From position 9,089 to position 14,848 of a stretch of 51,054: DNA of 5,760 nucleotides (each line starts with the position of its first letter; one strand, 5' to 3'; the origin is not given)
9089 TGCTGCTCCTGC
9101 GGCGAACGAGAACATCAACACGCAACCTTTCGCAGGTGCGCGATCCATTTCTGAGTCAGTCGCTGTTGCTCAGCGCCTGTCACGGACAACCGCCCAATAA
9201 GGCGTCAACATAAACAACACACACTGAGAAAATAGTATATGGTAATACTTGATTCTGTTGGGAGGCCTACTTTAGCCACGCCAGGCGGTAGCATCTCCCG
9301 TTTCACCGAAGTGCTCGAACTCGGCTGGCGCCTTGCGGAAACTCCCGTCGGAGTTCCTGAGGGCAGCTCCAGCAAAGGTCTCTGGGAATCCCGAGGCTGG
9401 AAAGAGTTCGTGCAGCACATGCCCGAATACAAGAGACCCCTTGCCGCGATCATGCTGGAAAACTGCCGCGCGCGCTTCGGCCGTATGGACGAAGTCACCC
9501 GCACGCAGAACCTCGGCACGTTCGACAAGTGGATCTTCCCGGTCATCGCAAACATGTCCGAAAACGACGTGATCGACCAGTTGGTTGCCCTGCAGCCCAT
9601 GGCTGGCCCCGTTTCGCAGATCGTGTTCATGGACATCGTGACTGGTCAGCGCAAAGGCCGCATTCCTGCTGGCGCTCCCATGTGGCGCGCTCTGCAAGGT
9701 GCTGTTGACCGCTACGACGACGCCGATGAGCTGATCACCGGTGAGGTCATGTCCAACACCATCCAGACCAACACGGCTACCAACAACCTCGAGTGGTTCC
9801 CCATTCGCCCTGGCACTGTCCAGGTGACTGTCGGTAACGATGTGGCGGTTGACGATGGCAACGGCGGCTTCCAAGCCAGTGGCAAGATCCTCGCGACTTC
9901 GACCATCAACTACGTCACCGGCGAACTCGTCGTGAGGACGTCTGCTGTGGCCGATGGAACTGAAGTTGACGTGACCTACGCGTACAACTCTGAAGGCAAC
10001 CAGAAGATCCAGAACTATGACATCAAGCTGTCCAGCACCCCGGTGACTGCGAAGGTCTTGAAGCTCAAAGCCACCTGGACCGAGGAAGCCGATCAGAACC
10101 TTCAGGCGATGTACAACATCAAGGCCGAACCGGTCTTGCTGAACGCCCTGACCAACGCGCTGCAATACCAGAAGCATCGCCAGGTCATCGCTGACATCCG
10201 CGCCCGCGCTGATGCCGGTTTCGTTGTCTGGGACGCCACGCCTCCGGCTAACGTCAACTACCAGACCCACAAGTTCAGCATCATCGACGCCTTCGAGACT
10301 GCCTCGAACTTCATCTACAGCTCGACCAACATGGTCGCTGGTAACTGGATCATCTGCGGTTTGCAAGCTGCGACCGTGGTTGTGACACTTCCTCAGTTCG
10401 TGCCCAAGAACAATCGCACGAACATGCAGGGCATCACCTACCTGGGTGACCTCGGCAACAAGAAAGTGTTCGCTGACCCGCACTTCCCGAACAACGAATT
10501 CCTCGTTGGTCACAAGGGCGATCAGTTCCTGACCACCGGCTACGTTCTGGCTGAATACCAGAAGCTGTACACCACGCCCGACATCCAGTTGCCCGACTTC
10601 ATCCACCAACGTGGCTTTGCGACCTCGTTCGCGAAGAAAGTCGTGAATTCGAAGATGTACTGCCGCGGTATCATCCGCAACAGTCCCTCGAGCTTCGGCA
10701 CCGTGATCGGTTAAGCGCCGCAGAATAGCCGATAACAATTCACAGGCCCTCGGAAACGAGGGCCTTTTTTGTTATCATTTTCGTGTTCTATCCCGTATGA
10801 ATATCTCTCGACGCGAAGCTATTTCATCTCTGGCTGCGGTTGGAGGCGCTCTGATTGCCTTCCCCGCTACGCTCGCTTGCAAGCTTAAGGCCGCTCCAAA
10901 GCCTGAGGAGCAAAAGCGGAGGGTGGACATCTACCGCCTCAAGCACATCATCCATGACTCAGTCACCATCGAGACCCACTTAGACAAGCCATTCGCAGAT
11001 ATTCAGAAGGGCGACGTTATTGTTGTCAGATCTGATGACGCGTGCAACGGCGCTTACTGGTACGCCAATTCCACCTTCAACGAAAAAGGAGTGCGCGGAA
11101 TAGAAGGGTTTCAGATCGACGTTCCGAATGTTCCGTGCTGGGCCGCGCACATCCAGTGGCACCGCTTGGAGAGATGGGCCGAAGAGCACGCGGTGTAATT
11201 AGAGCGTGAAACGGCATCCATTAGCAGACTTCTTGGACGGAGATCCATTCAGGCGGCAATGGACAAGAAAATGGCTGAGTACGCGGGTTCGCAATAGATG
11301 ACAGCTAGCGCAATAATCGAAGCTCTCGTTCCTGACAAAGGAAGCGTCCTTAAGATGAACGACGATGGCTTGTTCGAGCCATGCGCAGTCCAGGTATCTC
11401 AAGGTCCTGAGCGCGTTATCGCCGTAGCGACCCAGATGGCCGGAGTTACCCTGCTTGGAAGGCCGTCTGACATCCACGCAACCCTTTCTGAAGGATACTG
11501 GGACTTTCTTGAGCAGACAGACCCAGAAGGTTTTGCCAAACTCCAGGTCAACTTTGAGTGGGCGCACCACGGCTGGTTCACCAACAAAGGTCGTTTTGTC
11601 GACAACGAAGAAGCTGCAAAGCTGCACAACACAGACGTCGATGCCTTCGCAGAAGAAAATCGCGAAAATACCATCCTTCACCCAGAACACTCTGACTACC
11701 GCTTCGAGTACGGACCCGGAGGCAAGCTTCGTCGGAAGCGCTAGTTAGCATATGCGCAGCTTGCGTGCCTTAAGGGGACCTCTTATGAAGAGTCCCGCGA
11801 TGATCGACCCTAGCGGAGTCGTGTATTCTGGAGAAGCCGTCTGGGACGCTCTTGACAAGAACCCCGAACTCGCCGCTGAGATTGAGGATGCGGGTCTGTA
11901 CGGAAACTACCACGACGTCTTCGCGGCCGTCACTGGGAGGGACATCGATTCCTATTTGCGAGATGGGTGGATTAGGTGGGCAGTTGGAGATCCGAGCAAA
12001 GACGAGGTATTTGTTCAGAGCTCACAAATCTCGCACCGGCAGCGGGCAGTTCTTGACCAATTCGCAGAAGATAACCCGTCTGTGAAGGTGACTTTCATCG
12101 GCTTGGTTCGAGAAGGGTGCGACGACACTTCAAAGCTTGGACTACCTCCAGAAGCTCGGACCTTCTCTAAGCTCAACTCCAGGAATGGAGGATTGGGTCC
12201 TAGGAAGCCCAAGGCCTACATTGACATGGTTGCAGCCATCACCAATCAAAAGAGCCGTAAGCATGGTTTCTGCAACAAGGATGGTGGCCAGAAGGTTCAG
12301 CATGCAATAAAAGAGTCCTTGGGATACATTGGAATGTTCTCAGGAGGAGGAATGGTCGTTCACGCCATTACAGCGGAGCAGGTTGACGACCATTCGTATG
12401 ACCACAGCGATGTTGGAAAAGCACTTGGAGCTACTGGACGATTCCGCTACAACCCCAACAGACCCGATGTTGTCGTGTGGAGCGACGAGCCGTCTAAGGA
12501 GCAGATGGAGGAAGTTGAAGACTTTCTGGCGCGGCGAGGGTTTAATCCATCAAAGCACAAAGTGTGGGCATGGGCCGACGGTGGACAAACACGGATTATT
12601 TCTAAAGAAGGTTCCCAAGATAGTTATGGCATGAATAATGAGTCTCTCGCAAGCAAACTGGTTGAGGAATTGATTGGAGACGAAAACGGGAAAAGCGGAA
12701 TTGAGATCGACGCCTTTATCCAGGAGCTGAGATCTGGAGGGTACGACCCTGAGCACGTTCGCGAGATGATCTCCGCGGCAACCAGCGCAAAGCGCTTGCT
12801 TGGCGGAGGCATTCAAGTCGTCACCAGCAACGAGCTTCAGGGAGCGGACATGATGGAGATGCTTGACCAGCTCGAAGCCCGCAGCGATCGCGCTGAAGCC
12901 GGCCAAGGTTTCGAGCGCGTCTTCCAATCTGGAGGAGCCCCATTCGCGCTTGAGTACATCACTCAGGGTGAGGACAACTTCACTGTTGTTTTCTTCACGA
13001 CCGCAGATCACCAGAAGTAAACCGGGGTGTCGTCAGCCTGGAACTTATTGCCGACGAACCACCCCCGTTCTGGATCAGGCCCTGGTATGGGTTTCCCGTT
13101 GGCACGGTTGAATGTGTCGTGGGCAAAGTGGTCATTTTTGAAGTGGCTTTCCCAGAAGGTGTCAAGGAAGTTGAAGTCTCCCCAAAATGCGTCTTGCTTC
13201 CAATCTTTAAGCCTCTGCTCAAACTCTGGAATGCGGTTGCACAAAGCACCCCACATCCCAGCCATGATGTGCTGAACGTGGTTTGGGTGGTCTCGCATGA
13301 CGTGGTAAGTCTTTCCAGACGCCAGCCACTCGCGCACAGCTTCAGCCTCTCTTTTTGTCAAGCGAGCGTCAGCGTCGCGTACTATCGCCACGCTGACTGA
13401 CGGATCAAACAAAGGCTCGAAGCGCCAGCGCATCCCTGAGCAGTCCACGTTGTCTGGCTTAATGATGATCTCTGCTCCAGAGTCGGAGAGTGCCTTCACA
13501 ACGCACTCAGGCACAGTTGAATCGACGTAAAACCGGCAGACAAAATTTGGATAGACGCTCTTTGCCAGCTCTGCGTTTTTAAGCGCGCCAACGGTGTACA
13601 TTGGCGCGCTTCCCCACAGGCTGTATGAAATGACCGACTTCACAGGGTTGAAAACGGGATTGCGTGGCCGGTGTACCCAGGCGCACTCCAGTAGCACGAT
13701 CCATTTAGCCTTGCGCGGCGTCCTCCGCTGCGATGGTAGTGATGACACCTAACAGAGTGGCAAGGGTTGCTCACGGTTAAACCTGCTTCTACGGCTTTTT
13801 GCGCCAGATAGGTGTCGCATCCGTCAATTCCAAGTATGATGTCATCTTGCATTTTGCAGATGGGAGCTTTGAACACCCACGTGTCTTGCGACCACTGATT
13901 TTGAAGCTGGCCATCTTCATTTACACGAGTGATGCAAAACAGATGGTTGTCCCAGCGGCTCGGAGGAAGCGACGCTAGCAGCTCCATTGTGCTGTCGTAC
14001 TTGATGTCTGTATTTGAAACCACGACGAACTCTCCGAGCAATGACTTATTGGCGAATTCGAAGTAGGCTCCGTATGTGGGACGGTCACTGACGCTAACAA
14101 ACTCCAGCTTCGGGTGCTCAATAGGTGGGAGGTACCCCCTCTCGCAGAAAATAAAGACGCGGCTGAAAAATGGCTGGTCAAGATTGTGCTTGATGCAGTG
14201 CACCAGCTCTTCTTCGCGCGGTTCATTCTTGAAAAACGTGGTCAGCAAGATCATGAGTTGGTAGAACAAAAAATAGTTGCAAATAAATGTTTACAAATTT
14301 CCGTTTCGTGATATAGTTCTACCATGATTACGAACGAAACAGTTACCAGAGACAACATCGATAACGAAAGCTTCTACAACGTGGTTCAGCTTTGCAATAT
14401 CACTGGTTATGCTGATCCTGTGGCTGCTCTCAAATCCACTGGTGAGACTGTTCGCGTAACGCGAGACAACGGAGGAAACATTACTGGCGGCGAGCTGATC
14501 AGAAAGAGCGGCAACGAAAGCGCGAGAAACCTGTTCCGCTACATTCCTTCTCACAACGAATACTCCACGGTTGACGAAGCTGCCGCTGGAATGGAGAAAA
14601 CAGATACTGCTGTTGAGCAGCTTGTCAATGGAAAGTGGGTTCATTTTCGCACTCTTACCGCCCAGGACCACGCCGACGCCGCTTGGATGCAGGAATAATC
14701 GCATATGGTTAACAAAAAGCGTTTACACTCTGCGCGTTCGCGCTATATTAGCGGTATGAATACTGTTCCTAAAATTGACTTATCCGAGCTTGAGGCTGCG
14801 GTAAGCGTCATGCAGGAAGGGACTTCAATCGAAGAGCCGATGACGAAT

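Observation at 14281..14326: Family of T4-early-type promoters (GTTTAC -35) placed 4-7 nt from the start codon, implying leaderless or near-leaderless early mRNAs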

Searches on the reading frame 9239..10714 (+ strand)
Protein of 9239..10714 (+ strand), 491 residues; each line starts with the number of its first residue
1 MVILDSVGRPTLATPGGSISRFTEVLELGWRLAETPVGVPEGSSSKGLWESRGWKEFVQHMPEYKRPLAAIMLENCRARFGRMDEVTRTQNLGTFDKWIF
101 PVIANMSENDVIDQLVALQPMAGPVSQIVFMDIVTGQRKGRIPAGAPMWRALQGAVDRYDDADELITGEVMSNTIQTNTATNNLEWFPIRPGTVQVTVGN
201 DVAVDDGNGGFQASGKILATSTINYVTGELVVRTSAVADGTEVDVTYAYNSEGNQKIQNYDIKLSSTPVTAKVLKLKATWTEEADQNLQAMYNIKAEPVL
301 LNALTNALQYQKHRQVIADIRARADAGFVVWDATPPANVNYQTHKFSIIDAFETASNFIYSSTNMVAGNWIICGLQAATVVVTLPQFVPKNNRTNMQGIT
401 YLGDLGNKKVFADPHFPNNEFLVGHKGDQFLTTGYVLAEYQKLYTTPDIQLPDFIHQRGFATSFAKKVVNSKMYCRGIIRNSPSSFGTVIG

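Call 9: search_protein_families(library=phrogs, proteins=[window:9239-10714:+])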
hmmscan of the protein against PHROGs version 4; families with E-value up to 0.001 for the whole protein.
window:9239-10714:+ (491 aa): 3 families
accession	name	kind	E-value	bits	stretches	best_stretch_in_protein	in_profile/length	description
phrog_138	-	head and packaging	3.3e-28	99.9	1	57-465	13-404/444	major head protein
phrog_1014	-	unknown function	3e-20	73.3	1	172-461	218-535/567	-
phrog_6128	-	unknown function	0.00068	18.4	1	192-259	311-473/1200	-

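Call 11: search_dna_similar(query=window:9239-10714:+, collection=phages, mode=protein, max_rows=15)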
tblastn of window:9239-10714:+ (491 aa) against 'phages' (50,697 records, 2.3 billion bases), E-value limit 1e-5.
Records with a match: 498; places in all: 498; records where one place covers at least 80% of the query: 41.
Best place of each record, by identity: <60% 498.
By first word of the organism name: Synechococcus 314; Cyanophage 58; Vibrio 39; Stenotrophomonas 18; Prochlorococcus 12; Maribacter 8; Sinorhizobium 7; Marine 6; Methylophilales 4; Flavobacterium 4; and 18 more.
By host as written in the record: - 186; Synechococcus 107; Synechococcus sp. 26; Synechococcus sp. WH7803 24; Synechococcus sp. WH8102 16; Stenotrophomonas maltophilia 12; Synechococcus sp. WH 7803 9; Maribacter forsetii DSM18668 8; and 57 more.
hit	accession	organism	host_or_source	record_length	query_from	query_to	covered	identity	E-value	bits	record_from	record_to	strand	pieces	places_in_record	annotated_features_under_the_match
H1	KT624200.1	Bacillus phage SP-15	Bacillus subtilis W-23-S(r); Bacillus ...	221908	57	482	86%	29.5%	9e-21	174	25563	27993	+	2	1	major capsid protein (x2) | putative endonuclease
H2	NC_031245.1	Bacillus phage SP-15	Bacillus subtilis W-23-S(r); Bacillus ...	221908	57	482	86%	29.5%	9e-21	174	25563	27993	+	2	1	major capsid protein (x2) | putative endonuclease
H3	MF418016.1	Bacillus phage vB_BceM-HSE3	Bacillus cereus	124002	65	480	85%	29.9%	7e-52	195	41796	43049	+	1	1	major capsid protein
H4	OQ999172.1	Listeria phage LIS04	Listeria innocua ATCC 51742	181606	59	482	86%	28.2%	2e-42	167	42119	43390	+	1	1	major capsid protein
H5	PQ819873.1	Streptococcus phage vB_SagM-GXN1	Streptococcus agalactiae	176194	62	479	85%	27.9%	1e-35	147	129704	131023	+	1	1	major capsid protein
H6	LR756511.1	uncultured phage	metagenomic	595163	38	481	90%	26.0%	2e-32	137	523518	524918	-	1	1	record has no annotation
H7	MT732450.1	Maribacter phage Colly_1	Maribacter forsetii DSM18668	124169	57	481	87%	26.2%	8e-33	139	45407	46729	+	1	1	major capsid protein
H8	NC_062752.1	Maribacter phage Colly_1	Maribacter forsetii DSM18668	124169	57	481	87%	26.2%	8e-33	139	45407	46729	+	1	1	major capsid protein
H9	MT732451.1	Maribacter phage Molly_1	Maribacter forsetii DSM18668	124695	57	481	87%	26.0%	6e-32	136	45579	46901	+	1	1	major capsid protein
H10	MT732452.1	Maribacter phage Molly_2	Maribacter forsetii DSM18668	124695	57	481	87%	26.0%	6e-32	136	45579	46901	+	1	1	major capsid protein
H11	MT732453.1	Maribacter phage Molly_3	Maribacter forsetii DSM18668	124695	57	481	87%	26.0%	6e-32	136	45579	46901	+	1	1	major capsid protein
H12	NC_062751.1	Maribacter phage Molly_1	Maribacter forsetii DSM18668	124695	57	481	87%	26.0%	6e-32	136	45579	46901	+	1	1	major capsid protein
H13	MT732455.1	Maribacter phage Molly_5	Maribacter forsetii DSM18668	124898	57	481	87%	26.0%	6e-32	136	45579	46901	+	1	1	major capsid protein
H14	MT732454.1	Maribacter phage Molly_4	Maribacter forsetii DSM18668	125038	57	481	87%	26.0%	6e-32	136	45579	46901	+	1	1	major capsid protein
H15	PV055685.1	Pseudomonas phage QdP_Psa3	Pseudomonas syringae pv. actinidiae ...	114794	41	481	90%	24.9%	4e-14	81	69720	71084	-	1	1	major head protein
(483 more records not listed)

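Call 13: find_related_loci(query=window:9239-10714:+, collection=viral_contigs, flank=10000)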
Query window:9239-10714:+ (491 aa) in viral_contigs; peptide patterns used: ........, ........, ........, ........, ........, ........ (x = any residue, [..] = any of these).
61 stretches matched a pattern; 59 encode a relative of the query (tblastn E <= 1e-3); 59 distinct loci.
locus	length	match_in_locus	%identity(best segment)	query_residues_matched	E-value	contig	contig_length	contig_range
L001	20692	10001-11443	77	1-487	0e+0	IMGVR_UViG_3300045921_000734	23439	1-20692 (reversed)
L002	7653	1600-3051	76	1-491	0e+0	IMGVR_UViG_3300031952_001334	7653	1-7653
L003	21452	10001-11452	76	1-491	0e+0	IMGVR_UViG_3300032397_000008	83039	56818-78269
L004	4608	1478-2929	75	1-491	0e+0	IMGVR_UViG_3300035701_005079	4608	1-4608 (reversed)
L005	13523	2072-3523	76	1-491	0e+0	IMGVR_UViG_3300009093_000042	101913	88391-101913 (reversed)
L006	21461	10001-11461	74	1-491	0e+0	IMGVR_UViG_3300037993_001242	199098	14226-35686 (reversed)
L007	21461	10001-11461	74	1-491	0e+0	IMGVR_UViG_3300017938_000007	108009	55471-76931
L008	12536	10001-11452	75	1-491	0e+0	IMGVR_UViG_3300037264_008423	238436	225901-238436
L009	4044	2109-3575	74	1-491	0e+0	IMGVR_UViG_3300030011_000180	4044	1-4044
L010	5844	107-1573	74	1-491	0e+0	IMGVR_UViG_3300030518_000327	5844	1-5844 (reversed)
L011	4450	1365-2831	74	1-491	0e+0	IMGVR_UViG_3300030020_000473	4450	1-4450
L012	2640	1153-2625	73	1-491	0e+0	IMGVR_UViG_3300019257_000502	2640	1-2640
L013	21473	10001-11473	73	1-491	0e+0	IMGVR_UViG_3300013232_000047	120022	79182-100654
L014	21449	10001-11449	72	1-491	0e+0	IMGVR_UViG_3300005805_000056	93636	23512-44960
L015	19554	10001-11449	72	1-491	0e+0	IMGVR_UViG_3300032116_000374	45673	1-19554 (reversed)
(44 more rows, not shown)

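Call 26: find_related_loci(query=window:9239-10714:+, collection=genome_contigs, flank=10000)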
Query window:9239-10714:+ (491 aa) in genome_contigs; peptide patterns used: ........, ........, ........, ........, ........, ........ (x = any residue, [..] = any of these).
28 stretches matched a pattern; 1 encode a relative of the query (tblastn E <= 1e-3); 1 distinct loci.
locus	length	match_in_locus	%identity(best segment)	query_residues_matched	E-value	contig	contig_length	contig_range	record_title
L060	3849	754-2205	74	1-491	0e+0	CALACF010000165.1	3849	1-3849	MAG TPA_asm: uncultured Flavobacteriales bacterium isolate ERR2206771_bin.100_CONCOCT_v1.1_MAG genome assembly, contig:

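Call 31: find_encoding_contigs(protein=window:9239-10714:+, flank=2000, max_places=5)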
Protein window:9239-10714:+ (491 aa): 8 contigs read that carry it; 5 places shown.
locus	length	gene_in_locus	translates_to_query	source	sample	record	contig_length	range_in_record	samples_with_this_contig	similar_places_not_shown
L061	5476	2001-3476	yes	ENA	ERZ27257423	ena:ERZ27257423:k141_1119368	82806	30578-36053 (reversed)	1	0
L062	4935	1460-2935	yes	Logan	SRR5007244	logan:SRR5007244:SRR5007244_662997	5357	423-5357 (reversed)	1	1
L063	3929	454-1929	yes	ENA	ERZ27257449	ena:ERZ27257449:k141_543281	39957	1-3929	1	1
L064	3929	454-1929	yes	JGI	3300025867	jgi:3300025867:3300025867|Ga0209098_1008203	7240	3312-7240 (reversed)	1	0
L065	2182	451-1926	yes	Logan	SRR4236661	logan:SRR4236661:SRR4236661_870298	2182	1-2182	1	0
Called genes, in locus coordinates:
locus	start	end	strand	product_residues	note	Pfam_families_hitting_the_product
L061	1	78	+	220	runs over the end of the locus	-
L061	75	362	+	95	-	-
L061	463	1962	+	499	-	PF03420:Peptidase_S77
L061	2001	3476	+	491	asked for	PF07068:Gp23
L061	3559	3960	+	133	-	-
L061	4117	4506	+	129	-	-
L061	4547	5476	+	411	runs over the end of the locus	-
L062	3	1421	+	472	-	?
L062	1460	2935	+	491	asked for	PF07068:Gp23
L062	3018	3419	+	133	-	-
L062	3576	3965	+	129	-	-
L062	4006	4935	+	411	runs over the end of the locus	-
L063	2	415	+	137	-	?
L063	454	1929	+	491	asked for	PF07068:Gp23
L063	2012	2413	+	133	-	-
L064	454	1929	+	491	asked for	PF07068:Gp23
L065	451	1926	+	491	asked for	PF07068:Gp23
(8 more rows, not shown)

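Call 49: list_cluster_members(proteins=[window:9239-10714:+, window:31346-33496:+, window:14324-14698:+, window:38958-39458:-, window:36611-37477:+])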
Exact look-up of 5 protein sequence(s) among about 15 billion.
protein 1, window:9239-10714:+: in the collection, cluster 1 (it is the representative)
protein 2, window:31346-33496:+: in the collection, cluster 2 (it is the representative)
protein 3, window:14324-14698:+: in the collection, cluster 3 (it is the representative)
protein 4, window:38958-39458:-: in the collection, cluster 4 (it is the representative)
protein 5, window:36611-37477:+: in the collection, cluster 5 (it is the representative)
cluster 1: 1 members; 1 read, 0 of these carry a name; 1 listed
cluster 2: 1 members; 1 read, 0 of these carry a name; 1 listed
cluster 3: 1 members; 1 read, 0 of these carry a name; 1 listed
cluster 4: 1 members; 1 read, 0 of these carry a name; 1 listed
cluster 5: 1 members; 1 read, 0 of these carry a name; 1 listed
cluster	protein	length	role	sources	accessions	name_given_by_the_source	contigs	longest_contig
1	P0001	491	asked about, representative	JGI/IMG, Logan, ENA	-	-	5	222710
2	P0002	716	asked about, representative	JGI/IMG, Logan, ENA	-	-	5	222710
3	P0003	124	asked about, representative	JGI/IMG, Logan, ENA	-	-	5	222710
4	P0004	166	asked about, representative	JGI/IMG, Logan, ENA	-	-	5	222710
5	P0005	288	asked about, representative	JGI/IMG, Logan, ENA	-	-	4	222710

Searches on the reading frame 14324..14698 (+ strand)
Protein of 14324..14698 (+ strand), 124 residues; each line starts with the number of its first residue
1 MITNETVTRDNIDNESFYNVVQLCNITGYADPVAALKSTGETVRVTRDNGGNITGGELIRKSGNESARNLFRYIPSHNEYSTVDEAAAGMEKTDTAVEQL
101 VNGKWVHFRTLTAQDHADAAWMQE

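Call 10: search_protein_families(library=phrogs, proteins=[window:14324-14698:+])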
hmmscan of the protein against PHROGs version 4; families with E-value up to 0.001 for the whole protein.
window:14324-14698:+ (124 aa): 0 families

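Call 12: find_related_loci(query=window:14324-14698:+, collection=viral_contigs, flank=3000)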
Query window:14324-14698:+ (124 aa) in viral_contigs; peptide patterns used: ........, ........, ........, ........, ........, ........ (x = any residue, [..] = any of these).
22 stretches matched a pattern, but none encodes a relative of the query by tblastn (E <= 1e-3).

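Call 32: find_encoding_contigs(protein=window:14324-14698:+, flank=6000, max_places=10)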
Protein window:14324-14698:+ (124 aa): 8 contigs read that carry it; 5 places shown.
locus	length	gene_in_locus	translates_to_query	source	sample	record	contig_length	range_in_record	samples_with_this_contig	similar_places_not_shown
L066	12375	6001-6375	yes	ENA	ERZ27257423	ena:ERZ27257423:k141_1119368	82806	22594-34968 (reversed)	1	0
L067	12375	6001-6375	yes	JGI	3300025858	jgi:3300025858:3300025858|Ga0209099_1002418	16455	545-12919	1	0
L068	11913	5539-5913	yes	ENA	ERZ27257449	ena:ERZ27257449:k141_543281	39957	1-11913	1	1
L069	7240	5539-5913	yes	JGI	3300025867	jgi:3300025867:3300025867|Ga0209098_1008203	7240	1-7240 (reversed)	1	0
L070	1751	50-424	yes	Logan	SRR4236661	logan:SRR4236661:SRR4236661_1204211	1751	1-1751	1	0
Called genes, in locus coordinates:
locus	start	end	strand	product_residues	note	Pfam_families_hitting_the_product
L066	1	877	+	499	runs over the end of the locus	PF03420:Peptidase_S77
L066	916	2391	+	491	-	PF07068:Gp23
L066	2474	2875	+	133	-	-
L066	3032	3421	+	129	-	-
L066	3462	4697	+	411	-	-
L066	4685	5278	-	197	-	-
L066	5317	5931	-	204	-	-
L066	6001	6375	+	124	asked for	-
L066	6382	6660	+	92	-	-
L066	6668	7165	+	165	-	-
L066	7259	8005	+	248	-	-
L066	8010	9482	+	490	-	-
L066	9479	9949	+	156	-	-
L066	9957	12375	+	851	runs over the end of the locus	-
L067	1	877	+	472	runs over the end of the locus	?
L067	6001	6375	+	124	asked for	-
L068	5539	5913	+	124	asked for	-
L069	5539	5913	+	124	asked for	-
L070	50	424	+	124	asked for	-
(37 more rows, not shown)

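Call 95: search_protein_families(library=pfam, proteins=[window:14324-14698:+], max_evalue=0.01)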
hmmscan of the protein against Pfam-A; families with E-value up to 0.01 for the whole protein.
window:14324-14698:+ (124 aa): 0 families
